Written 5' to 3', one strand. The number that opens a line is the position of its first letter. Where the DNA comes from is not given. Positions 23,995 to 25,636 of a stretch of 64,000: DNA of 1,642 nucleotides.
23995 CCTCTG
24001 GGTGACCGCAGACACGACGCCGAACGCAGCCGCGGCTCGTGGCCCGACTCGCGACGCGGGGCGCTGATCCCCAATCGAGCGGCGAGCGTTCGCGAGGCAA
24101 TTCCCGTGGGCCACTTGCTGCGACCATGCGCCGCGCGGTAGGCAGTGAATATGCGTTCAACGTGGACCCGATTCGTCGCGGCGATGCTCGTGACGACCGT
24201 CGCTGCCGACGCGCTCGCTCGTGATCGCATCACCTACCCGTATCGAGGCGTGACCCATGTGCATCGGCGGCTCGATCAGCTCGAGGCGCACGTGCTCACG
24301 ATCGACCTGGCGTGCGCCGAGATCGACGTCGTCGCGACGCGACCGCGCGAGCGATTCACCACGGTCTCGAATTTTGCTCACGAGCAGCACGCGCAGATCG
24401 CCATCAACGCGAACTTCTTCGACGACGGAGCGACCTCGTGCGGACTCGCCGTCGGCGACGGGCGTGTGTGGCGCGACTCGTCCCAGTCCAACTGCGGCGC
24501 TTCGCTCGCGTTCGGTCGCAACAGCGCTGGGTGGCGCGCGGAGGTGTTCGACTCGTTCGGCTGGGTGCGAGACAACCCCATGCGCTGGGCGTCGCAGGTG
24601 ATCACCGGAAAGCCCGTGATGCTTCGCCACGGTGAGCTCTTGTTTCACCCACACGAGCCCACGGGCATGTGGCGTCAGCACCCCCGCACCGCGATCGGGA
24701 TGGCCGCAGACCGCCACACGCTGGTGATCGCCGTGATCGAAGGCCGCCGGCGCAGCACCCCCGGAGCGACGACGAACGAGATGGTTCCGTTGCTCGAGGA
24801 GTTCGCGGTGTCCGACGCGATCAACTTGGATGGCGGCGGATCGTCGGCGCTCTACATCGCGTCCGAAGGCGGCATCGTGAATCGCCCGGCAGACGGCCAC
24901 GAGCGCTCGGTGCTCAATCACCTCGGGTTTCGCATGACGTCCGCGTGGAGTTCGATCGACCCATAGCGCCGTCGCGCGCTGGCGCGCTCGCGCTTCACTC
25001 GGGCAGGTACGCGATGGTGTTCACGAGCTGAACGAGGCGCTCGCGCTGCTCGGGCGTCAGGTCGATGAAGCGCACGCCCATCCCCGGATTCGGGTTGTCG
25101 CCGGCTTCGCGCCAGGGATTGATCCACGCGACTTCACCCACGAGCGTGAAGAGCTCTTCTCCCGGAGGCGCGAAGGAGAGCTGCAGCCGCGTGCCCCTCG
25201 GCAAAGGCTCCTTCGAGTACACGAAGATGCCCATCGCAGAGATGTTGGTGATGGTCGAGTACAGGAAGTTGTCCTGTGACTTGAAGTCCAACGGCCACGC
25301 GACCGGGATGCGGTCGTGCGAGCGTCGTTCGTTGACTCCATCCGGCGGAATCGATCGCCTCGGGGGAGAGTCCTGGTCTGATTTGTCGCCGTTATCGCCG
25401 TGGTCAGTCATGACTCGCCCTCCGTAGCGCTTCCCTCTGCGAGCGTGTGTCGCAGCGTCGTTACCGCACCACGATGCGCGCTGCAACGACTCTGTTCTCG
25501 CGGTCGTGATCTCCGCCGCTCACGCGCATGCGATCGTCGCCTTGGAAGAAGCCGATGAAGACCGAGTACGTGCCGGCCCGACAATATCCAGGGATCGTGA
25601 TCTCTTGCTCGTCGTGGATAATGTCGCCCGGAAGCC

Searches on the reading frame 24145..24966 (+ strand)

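Call 74: search_protein_families(library=pfam, proteins=[window:24145-24966:+], max_evalue=0.0001)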
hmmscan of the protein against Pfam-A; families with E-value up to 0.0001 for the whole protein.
window:24145-24966:+ (273 aa): 1 family
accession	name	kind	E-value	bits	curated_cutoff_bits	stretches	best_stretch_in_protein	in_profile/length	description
PF09992.14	NAGPA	-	3.4e-29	102.7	25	1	82-262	2-168/169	Phosphodiester glycosidase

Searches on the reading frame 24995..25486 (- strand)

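Call 74: search_protein_families(library=pfam, proteins=[window:24995-25486:-], max_evalue=0.0001)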
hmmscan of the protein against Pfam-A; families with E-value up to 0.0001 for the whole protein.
window:24995-25486:- (163 aa): 1 family
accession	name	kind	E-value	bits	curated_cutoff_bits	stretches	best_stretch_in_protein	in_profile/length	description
PF07238.19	PilZ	-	2.6e-16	60.3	22.5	1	53-155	1-100/102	PilZ domain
